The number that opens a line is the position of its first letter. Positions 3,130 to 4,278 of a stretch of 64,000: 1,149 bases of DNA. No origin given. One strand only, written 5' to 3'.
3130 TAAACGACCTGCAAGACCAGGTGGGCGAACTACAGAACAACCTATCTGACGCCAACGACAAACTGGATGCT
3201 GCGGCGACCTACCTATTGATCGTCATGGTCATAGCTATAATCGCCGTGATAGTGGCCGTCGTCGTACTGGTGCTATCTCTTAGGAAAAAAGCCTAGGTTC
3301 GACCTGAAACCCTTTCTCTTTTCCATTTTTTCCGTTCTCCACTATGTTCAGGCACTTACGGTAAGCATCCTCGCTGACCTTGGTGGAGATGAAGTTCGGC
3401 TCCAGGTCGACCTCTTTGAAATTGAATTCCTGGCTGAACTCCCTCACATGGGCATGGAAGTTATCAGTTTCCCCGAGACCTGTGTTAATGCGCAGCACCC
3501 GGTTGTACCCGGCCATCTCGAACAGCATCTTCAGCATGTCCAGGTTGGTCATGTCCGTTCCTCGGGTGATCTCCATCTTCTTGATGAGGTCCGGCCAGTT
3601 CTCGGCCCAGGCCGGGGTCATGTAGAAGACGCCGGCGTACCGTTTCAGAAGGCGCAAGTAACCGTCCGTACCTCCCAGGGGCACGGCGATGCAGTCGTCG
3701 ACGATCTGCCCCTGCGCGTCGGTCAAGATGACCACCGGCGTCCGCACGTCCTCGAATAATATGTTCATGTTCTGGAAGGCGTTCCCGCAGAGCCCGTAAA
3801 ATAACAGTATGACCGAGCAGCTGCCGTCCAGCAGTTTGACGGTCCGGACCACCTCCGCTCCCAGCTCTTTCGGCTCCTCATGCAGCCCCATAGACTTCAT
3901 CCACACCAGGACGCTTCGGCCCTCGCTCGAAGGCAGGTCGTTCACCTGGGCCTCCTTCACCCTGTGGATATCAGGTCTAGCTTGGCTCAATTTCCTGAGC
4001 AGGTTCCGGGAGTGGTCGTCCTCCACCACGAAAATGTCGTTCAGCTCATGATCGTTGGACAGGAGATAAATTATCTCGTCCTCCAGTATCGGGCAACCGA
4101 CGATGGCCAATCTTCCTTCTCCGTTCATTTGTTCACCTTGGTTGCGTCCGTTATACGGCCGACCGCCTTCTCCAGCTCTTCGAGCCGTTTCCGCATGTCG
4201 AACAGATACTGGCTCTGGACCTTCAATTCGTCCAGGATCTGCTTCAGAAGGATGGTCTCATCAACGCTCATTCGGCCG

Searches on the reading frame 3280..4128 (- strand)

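Call 81: search_protein_families(library=pfam, proteins=[window:3280-4128:-], max_evalue=0.001)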
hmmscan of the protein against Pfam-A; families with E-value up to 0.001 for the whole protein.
window:3280-4128:- (282 aa): 1 family
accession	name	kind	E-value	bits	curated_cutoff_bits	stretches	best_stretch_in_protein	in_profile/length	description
PF07796.16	DUF1638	-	6.8e-33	114.3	27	1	80-238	4-146/161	Protein of unknown function (DUF1638)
